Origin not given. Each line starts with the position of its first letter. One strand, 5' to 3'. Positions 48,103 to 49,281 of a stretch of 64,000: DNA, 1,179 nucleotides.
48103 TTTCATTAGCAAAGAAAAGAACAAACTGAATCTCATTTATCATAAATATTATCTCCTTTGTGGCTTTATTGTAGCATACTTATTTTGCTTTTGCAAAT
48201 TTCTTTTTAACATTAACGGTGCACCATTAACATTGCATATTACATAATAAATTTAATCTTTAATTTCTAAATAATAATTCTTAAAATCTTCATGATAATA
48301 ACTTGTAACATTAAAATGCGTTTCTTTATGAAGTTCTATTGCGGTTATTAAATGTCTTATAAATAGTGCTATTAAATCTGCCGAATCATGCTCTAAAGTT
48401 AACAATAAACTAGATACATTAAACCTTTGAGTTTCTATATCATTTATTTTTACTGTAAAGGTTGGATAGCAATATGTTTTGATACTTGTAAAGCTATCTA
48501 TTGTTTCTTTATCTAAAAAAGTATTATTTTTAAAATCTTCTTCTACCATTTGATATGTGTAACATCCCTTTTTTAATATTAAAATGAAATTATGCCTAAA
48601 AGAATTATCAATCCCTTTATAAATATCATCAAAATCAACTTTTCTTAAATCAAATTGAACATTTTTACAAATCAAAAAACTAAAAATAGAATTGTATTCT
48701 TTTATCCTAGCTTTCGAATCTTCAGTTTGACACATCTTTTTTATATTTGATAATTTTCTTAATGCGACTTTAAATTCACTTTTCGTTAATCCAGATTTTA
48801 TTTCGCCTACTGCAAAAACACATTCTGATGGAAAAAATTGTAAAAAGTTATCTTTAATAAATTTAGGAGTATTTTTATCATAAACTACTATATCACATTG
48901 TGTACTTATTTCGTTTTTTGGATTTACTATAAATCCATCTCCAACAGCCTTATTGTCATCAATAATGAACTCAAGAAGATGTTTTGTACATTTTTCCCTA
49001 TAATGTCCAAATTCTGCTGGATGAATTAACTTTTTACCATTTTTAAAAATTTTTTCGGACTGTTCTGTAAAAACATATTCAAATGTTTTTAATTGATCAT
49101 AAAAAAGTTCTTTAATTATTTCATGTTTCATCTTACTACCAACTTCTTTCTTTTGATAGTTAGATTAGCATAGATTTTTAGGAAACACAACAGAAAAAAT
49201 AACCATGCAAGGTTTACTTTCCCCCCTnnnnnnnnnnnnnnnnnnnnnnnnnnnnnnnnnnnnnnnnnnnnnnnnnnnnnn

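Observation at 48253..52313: Candidate undescribed defence operon: ImmA-like metalloprotease, AAA+ ATPase, ABC-type ATPase and DUF6602/PD-(D/E)XK nuclease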

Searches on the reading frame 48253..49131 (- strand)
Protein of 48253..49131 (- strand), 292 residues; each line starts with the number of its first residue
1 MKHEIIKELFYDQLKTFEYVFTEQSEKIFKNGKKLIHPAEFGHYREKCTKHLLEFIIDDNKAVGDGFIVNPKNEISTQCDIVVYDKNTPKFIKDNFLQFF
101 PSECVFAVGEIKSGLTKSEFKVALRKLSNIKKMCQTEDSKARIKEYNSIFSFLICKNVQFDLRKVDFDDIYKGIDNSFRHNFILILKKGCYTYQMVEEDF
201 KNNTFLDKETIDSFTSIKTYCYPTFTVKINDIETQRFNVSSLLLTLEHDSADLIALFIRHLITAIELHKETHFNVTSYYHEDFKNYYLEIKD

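Call 3: search_protein_families(library=pfam, proteins=[window:48253-49131:-], max_evalue=0.01)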
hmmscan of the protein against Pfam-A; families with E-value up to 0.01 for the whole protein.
window:48253-49131:- (292 aa): 1 family
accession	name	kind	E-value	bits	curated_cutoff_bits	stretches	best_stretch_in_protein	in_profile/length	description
PF20247.3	DUF6602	-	4.9e-22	78.2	27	1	32-133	4-104/104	Domain of unknown function (DUF6602)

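Call 4: search_protein_families(library=padloc, proteins=[window:48253-49131:-], max_evalue=0.01)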
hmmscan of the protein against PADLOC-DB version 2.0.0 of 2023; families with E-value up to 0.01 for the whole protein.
window:48253-49131:- (292 aa): 3 families
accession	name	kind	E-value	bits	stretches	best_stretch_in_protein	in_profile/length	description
PDLC01495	PD_DExK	-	2.9e-28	96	1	27-133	16-123/123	"CAS-I,CAS-II,CAS-III,CAS-IV,CAS-V,CAS-VI; associated"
PDLC01051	NucC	-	2.5e-17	61.4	1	33-214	34-197/243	NucC nuclease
PDLC00745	Effector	-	9.4e-16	56.2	1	25-201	19-203/244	Endonuclease (NucC)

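Call 8: search_protein_families(library=ncbifam, proteins=[window:48253-49131:-], max_evalue=0.01)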
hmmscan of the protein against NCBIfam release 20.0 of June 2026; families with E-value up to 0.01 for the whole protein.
window:48253-49131:- (292 aa): 0 families

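Call 21: find_homologous_proteins(query=window:48253-49131:-, max_evalue=0.00001)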
Query window:48253-49131:- (292 aa): 19 proteins with E <= 0.00001 among 647 candidates.
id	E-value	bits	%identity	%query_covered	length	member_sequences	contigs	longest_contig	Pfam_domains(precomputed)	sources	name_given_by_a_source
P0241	1.8e-190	650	100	100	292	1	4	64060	PF20247.4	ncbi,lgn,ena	-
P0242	5.2e-44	169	43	66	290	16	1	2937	PF20247.4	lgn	-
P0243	2.8e-43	167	43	68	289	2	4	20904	PF20247.4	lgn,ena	-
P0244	3.4e-42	163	46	66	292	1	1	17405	PF20247.4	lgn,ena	-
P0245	1.6e-41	161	42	67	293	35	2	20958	PF20247.4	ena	-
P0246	4.6e-39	153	37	80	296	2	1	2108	PF20247.4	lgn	-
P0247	5.4e-36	143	36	76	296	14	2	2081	PF20247.4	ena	-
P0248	4.3e-30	123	37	66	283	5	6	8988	PF20247.4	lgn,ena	-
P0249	1.9e-29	121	40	67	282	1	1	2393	PF20247.4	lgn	-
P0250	1.0e-28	119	37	68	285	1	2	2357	PF20247.4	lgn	-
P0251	1.5e-28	118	32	73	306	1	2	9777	PF20247.4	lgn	-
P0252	2.3e-27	115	36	66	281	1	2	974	PF20247.4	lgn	-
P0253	4.3e-27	114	41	58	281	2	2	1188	PF20247.4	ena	-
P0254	5.1e-26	110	36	65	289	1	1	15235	PF20247.4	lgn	-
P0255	6.9e-26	110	32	77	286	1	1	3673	PF20247.4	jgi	jgi:hypothetical protein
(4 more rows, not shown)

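Call 22: find_encoding_contigs(protein=P0241, flank=3000, max_places=4)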
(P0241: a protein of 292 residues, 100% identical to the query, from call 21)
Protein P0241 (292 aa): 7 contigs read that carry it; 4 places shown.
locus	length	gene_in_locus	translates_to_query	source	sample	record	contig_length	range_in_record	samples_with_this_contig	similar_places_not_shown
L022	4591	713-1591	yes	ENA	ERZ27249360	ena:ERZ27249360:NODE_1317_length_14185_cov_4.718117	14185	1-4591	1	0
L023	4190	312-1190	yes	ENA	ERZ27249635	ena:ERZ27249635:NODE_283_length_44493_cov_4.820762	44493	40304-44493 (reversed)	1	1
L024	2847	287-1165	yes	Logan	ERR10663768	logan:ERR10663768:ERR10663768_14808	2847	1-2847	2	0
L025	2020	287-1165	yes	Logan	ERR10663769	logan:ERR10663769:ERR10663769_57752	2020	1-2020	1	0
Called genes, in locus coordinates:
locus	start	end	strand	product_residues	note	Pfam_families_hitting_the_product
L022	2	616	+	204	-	?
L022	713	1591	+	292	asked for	PF20247:DUF6602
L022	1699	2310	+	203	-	-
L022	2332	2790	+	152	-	-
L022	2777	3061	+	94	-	PF07927:HicA_toxin (weak)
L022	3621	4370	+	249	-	PF12784:PDDEXK_2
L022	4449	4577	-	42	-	-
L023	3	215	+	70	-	?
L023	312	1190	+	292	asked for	PF20247:DUF6602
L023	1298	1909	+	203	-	-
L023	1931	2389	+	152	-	-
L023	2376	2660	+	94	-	PF07927:HicA_toxin (weak)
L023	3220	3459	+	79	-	PF12784:PDDEXK_2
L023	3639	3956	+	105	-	-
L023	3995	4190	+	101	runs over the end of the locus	-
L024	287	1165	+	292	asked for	PF20247:DUF6602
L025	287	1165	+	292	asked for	PF20247:DUF6602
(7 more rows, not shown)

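Call 23: find_encoding_contigs(protein=P0243, flank=6000, max_places=3)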
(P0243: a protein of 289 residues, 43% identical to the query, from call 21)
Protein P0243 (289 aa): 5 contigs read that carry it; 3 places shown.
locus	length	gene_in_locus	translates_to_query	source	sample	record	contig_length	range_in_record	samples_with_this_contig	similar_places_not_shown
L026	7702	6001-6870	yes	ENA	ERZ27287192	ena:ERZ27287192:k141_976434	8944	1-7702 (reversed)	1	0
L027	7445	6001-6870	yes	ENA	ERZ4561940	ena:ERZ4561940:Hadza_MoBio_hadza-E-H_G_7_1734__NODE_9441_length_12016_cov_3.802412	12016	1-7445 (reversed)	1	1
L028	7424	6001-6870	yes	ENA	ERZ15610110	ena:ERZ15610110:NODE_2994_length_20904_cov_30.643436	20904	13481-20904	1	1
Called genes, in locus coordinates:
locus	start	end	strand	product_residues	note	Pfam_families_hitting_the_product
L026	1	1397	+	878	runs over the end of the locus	?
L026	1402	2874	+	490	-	PF24409:wHTH-PRTase_assc (weak), PF13091:PLDc_2 (weak)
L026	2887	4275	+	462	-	-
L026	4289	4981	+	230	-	PF03235:GmrSD_N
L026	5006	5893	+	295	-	-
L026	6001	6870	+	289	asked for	PF20247:DUF6602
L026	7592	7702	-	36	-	?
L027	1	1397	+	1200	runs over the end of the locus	PF00069:Pkinase, PF07714:PK_Tyr_Ser-Thr, PF01636:APH (faint), PF03109:ABC1 (faint), PF14531:Kinase-like (faint), PF01443:Viral_helicase1 (faint), PF13086:AAA_11, PF13087:AAA_12, +2 more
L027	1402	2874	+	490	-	PF24409:wHTH-PRTase_assc (weak), PF13091:PLDc_2 (weak)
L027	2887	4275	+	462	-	-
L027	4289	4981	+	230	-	PF03235:GmrSD_N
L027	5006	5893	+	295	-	-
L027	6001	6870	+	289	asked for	PF20247:DUF6602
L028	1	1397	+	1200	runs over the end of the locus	PF00069:Pkinase, PF07714:PK_Tyr_Ser-Thr, PF01636:APH (faint), PF03109:ABC1 (faint), PF14531:Kinase-like (faint), PF01443:Viral_helicase1 (faint), PF13086:AAA_11, PF13087:AAA_12, +2 more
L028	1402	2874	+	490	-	PF24409:wHTH-PRTase_assc (weak), PF13091:PLDc_2 (weak)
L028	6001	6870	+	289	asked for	PF20247:DUF6602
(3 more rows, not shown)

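Call 24: find_encoding_contigs(protein=P0244, flank=6000, max_places=2)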
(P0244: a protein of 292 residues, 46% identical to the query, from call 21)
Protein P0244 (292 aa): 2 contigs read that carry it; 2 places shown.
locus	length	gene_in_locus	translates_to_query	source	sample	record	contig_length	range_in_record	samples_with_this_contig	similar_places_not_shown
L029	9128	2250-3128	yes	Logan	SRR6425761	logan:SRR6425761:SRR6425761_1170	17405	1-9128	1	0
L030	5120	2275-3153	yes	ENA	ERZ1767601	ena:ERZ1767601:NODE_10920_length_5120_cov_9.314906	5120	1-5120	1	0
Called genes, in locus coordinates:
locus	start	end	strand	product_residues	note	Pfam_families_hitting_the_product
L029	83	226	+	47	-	-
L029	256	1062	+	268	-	-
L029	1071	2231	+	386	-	PF00158:Sigma54_activat, PF00004:AAA, PF07724:AAA_2, PF07728:AAA_5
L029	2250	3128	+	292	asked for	PF20247:DUF6602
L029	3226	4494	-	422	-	PF00589:Phage_integrase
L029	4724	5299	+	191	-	PF12844:HTH_19 (weak), PF13560:HTH_31 (weak), PF01381:HTH_3, PF13443:HTH_26 (weak)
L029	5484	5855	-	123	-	PF06356:DUF1064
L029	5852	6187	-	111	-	-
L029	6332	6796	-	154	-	-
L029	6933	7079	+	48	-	-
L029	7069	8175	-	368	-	-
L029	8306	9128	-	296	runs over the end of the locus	-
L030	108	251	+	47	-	-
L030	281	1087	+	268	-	-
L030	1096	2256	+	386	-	PF00158:Sigma54_activat, PF00004:AAA, PF07724:AAA_2, PF07728:AAA_5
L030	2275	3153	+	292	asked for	PF20247:DUF6602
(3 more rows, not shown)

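Call 26: search_protein_families(library=padloc, proteins=[L029:256-1062:+, L029:1071-2231:+, L029:2250-3128:+, L026:5006-5893:+, L026:2887-4275:+], max_evalue=0.01)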
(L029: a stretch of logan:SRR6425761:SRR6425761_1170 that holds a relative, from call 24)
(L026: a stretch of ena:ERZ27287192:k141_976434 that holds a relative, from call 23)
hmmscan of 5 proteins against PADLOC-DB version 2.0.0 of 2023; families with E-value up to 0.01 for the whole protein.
L029:256-1062:+ (268 aa): 4 families
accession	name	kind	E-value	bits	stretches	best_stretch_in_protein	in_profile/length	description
PDLC04604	PDC-M37A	-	1.6e-99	331.1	1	1-266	4-286/289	-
PDLC04602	PDC-M37A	-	8.3e-63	210.6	1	1-266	4-272/277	-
PDLC04603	PDC-M37A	-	3.9e-23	80.5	1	2-219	33-243/319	-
PDLC04601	PDC-M37A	-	2.3e-21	74.5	1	1-228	92-312/374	-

L029:1071-2231:+ (386 aa): 11 families
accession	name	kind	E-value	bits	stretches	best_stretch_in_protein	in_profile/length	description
PDLC04606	PDC-M37B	-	1.2e-118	394.7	1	6-383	4-385/390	-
PDLC04605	PDC-M37B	-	4.1e-99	331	1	3-384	128-514/518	-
PDLC03838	DolB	-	4.2e-34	116.4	1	4-384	3-370/375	-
PDLC01994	RtcR_PspF1--CARF_AAA_HTH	-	6.9e-12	43.2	1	154-311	166-318/468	-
PDLC01993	RtcR--CARF_AAA_HTH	-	2e-09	34.5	1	176-322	207-360/523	-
PDLC01995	RtcR_PspF2--CARF_AAA_HTH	-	3.2e-09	34.4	1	174-274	191-292/481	-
PDLC02196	IetA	-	9.9e-05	19.9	1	140-198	86-147/374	-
PDLC02195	IetA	-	0.00013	19.4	1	151-198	112-162/395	-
PDLC04232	IetA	-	0.00073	17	1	154-208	97-149/330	-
PDLC00915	TRIP13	-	0.00076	17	1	176-253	66-143/302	TRIP13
PDLC04140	mad8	-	0.001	16.7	1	176-351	30-150/314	mads_8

L029:2250-3128:+ (292 aa): 3 families
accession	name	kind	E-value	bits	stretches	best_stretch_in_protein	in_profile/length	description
PDLC01495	PD_DExK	-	5.4e-26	88.7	1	23-133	12-123/123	"CAS-I,CAS-II,CAS-III,CAS-IV,CAS-V,CAS-VI; associated"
PDLC01051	NucC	-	2.1e-11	42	1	30-137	31-134/243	NucC nuclease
PDLC00745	Effector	-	1.9e-10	38.8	1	23-134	17-129/244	Endonuclease (NucC)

L026:5006-5893:+ (295 aa): 0 families

L026:2887-4275:+ (462 aa): 3 families
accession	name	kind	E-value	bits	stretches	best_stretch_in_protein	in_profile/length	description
PDLC03920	MkoA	-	8.8e-12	42.1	1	303-461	121-275/1112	-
PDLC04138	mad6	-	8.6e-05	19.6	1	300-461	149-311/659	mads_6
PDLC04053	PD-T4-6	-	9.9e-05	19.9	1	300-416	106-207/311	-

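Call 27: search_protein_families(library=pfam, proteins=[L029:256-1062:+, L029:1071-2231:+, L026:5006-5893:+, L026:2887-4275:+], max_evalue=0.01)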
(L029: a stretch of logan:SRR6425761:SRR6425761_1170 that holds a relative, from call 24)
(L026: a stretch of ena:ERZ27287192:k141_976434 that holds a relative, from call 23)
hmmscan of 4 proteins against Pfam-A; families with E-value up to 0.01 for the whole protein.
L029:256-1062:+ (268 aa): 0 families

L029:1071-2231:+ (386 aa): 14 families
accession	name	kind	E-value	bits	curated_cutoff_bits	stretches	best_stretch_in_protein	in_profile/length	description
PF07724.20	AAA_2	-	2.1e-28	99.9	27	1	172-302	2-134/166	AAA domain (Cdc48 subfamily)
PF07728.20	AAA_5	-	2.3e-13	50.8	22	1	176-310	2-139/139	AAA domain (dynein-related subfamily)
PF00004.35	AAA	-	1.8e-12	48.3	21.2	1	176-316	1-129/131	ATPase family associated with various cellular activities (AAA)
PF00158.32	Sigma54_activat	-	2.1e-12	47.5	20.2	1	174-287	23-136/168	Sigma-54 interaction domain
PF13401.12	AAA_22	-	3.7e-05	24.5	27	1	176-268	8-109/130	AAA domain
PF13177.12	DNA_pol3_delta2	-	0.00015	22.2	27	0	234-269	92-127/161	DNA polymerase III, delta subunit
PF00910.28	RNA_helicase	-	0.00027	21.8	21.5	1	176-263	1-68/105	RNA helicase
PF20720.3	nSTAND3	-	0.00066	19.8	27.2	1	176-206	20-51/155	Novel STAND NTPase 3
PF05496.18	RuvB_N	-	0.0012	19.1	27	0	170-199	30-59/159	Holliday junction DNA helicase RuvB P-loop domain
PF00493.29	MCM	-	0.0025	17.4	23.3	0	172-328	56-216/224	MCM P-loop domain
PF13191.12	AAA_16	-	0.0026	18.7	32.6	0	175-208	26-60/167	AAA ATPase domain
PF12775.13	AAA_7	-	0.003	17.5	25.8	0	163-223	23-84/181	P-loop containing dynein motor region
PF07726.17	AAA_3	-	0.0044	17.4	27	0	176-293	2-112/131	ATPase family associated with various cellular activities (AAA)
PF13238.12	AAA_18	-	0.0056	17.6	29.4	0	176-224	1-44/128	AAA domain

L026:5006-5893:+ (295 aa): 0 families

L026:2887-4275:+ (462 aa): 1 family
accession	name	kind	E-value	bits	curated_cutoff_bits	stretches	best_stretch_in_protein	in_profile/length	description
PF00069.31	Pkinase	-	0.00052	19.9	31.7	1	299-418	93-195/263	Protein kinase domain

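Call 38: find_related_loci(query=A3, collection=metagenome_contigs, flank=5000)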
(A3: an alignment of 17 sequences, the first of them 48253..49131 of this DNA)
Query A3 (292 aa) in metagenome_contigs; peptide patterns used: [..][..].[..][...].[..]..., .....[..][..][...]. (x = any residue, [..] = any of these).
271 stretches matched a pattern; 196 encode a relative of the query (tblastn E <= 1e-3); the best 80 are kept; 80 distinct loci.
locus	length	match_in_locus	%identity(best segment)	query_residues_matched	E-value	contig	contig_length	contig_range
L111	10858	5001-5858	39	1-289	3e-59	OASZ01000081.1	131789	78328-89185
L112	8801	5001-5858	39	1-289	3e-59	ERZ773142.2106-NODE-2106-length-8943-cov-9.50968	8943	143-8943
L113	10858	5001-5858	39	1-289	3e-59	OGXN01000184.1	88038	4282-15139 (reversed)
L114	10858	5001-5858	39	1-289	7e-59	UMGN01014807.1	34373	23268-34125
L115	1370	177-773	44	1-193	3e-51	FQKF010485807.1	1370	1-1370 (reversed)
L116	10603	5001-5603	42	1-195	3e-48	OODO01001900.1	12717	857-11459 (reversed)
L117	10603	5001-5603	42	1-195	3e-48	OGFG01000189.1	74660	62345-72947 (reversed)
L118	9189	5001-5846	36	1-282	1e-47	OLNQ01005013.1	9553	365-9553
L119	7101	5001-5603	41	1-195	1e-47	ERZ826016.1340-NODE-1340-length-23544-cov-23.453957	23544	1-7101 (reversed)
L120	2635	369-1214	36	1-282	8e-48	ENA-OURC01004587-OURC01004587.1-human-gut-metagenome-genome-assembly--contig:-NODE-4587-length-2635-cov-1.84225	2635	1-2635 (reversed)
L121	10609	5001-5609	42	1-195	9e-47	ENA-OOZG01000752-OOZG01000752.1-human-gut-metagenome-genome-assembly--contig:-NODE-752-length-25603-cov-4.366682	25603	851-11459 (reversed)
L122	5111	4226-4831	43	1-193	5e-46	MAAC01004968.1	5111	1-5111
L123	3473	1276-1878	41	1-195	1e-45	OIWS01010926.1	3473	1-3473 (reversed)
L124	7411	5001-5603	41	1-195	3e-45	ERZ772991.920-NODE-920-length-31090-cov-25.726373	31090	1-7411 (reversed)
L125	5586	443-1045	41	1-195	2e-45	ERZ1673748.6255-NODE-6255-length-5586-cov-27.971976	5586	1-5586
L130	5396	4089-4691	41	1-195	2e-45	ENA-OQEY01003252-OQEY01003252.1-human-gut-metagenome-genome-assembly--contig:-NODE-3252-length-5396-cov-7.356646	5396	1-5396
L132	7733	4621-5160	44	20-194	8e-45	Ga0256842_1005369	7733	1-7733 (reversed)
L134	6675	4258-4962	38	1-226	9e-45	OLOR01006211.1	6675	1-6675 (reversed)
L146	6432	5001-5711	35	1-228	1e-41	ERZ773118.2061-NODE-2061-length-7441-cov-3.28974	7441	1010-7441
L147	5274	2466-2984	43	29-195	8e-41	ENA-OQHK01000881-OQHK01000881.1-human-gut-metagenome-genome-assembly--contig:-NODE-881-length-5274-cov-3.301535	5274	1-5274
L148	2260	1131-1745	41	1-194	3e-40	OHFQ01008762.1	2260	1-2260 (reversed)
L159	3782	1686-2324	39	1-194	4e-37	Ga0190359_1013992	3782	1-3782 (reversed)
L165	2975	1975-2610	38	1-199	5e-36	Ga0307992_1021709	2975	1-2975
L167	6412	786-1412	38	3-193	9e-36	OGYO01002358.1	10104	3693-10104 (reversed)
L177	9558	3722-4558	33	1-279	3e-35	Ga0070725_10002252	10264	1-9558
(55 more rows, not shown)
